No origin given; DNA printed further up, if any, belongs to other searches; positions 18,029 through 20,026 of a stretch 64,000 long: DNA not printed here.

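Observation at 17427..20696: Five-gene membrane operon ending in two VirB2/TrbC-like pilin paralogs, with no secretion ATPase nearby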

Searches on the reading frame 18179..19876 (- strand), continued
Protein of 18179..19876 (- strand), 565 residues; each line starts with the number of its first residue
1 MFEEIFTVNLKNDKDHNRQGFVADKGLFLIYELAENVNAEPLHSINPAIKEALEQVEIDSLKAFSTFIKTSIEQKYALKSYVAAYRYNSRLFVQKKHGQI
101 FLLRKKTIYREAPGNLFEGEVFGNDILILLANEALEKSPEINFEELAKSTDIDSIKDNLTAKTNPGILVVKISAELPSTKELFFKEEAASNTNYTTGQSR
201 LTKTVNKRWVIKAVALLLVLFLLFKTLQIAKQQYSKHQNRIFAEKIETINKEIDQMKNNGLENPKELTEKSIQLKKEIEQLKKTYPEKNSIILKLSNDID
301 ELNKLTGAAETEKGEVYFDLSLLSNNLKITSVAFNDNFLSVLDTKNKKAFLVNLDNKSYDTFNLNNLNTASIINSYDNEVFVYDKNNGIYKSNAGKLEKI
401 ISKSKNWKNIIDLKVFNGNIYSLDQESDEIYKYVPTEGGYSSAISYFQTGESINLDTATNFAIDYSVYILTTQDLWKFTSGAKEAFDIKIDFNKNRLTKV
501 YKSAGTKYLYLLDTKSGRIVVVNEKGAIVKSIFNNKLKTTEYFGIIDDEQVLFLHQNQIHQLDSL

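Call 88: list_cluster_members(proteins=[P0005, P0011, P0020, P0040, P0058, P0080, P0103, P0120, P0140, P0150])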
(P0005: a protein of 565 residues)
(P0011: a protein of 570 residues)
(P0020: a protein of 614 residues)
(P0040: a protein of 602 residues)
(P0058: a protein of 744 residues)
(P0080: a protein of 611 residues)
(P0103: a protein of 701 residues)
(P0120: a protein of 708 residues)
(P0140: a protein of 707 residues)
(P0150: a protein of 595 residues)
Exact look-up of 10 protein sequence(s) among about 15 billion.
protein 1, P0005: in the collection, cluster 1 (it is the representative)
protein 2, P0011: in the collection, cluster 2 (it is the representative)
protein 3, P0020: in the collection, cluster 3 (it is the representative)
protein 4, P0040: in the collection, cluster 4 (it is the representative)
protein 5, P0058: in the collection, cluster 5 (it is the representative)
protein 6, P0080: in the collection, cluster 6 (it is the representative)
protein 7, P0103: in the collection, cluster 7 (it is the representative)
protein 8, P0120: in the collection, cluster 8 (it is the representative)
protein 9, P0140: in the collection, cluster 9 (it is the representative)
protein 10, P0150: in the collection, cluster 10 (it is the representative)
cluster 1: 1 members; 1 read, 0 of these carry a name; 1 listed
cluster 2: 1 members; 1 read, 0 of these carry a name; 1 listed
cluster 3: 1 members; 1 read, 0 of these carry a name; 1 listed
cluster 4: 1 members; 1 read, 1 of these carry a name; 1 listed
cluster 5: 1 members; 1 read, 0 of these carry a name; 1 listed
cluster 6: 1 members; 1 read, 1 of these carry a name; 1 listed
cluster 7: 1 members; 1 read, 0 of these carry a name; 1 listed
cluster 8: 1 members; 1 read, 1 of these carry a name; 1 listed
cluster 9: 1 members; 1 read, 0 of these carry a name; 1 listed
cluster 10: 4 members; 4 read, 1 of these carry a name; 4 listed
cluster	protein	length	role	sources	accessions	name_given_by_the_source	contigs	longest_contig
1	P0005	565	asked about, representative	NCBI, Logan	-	-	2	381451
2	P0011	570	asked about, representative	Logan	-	-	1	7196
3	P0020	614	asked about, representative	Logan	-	-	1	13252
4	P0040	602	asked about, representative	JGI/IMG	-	hypothetical protein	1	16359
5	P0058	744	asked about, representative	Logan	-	-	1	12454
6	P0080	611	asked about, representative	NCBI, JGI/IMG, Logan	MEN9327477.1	MAG: hypothetical protein RI947_285 [Candidatus Parcubacteria bacterium] | uncharacterized protein YpmB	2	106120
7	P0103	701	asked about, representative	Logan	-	-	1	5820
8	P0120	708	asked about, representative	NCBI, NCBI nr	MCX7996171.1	MAG: hypothetical protein N2691_00220 [Patescibacteria group bacterium] | hypothetical protein [Patescibacteria group bacterium]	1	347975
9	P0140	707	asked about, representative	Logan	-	-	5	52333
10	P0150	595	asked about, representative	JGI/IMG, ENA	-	-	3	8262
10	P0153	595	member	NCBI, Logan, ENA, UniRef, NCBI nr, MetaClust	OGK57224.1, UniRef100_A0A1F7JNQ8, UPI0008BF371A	hypothetical protein A3J15_02065 [Candidatus Roizmanbacteria bacterium ... | PPM-type phosphatase domain-containing protein n=1 Tax=Candidatus Roizmanbacteria ... | MAG: hypothetical protein A3J15_02065 [Candidatus Roizmanbacteria bacterium ...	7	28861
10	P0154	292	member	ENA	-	-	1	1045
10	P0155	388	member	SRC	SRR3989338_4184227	-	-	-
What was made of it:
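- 18179..19876 (-): 565-aa bitopic protein: a cytoplasmic PP2C/PPM-fold domain (about residues 1-175), one TM helix (209-227), a coiled-coil stalk (to about 306) and an extracellular six-bladed beta-propeller (about 315-565). UniRef names one member a 'PPM-type phosphatase domain-containing protein' (call 88).
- On PPM/PP2C protein phosphatases: UniRef gives one member a PPM name (call 88).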

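Call 89: find_encoding_contigs(protein=P0120, flank=10000, max_places=1)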
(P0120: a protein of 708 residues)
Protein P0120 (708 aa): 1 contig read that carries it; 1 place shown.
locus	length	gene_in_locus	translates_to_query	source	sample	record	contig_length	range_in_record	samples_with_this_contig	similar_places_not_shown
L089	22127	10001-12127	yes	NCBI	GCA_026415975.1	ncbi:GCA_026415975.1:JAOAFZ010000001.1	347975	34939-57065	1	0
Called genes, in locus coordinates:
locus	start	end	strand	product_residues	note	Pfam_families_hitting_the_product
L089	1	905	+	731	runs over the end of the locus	PF02901:PFL-like, PF01228:Gly_radical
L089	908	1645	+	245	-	PF13353:Fer4_12, PF04055:Radical_SAM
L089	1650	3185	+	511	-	PF07884:VKOR, PF01180:DHO_dh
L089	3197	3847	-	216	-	PF00027:cNMP_binding, PF13545:HTH_Crp_2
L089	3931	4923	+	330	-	PF00389:2-Hacid_dh, PF02826:2-Hacid_dh_C, PF03446:NAD_binding_2 (faint)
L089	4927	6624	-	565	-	PF00128:Alpha-amylase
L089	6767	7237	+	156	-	-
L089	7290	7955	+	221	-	-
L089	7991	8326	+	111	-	PF04020:Phage_holin_4_2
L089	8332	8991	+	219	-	-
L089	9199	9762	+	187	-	-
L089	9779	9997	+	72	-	PF18901:DUF5657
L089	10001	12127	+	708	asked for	-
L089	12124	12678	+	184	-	PF04542:Sigma70_r2, PF08281:Sigma70_r4_2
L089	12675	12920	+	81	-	-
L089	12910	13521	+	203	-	-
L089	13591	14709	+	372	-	PF00368:HMG-CoA_red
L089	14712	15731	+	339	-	PF08541:ACP_syn_III_C, PF08540:HMG_CoA_synt_C (weak)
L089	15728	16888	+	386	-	PF00108:Thiolase_N, PF08545:ACP_syn_III (faint), PF02803:Thiolase_C, PF22691:Thiolase_C_1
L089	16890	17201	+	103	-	PF01796:OB_ChsH2_C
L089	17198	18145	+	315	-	PF00288:GHMP_kinases_N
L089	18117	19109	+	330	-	PF22700:MVD-like_N, PF00288:GHMP_kinases_N (weak), PF18376:MDD_C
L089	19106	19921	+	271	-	PF00696:AA_kinase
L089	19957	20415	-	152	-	PF18895:T4SS_pilin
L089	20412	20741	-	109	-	PF18895:T4SS_pilin (weak)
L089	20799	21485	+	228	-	PF01255:Prenyltransf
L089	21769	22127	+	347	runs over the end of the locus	PF02661:Fic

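Call 90: find_encoding_contigs(protein=P0080, flank=10000, max_places=1)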
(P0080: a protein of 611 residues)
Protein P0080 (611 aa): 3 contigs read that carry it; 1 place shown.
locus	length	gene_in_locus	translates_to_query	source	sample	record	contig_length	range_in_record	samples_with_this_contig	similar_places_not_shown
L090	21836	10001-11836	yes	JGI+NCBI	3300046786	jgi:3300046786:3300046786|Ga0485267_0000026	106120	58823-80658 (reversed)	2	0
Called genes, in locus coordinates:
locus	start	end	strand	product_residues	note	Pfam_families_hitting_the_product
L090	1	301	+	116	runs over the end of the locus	-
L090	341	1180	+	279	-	-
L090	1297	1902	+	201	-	-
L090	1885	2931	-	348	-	PF02463:SMC_N, PF11398:DUF2813 (faint), PF13175:AAA_15, PF13476:AAA_23 (weak)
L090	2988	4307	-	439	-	PF00696:AA_kinase, PF07021:MetW (weak), PF13489:Methyltransf_23, PF08241:Methyltransf_11, PF08242:Methyltransf_12, PF13649:Methyltransf_25, PF13847:Methyltransf_31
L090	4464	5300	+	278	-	PF00483:NTP_transferase, PF12804:NTP_transf_3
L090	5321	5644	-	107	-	PF18895:T4SS_pilin (weak)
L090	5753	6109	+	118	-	PF13430:DUF4112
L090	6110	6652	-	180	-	-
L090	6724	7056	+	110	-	PF04020:Phage_holin_4_2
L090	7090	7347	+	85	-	-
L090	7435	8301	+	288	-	PF09903:DUF2130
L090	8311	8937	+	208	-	-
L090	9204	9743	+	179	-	-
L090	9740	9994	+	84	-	PF18901:DUF5657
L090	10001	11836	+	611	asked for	-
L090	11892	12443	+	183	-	PF04542:Sigma70_r2, PF08281:Sigma70_r4_2 (weak)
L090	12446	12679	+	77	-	-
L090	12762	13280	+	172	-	-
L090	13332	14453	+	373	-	PF00368:HMG-CoA_red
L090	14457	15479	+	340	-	PF08541:ACP_syn_III_C, PF08540:HMG_CoA_synt_C (weak)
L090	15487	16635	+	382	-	PF00108:Thiolase_N, PF08545:ACP_syn_III (weak), PF02803:Thiolase_C, PF22691:Thiolase_C_1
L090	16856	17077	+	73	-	-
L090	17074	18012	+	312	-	PF00288:GHMP_kinases_N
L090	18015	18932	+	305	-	PF00288:GHMP_kinases_N, PF08544:GHMP_kinases_C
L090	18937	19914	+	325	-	PF22700:MVD-like_N, PF00288:GHMP_kinases_N, PF18376:MDD_C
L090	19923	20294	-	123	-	-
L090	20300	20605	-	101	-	-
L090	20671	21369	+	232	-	PF01255:Prenyltransf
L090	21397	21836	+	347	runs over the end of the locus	PF02661:Fic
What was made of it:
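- Independent gene calls confirm this in L089 and L090 (calls 89, 90).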
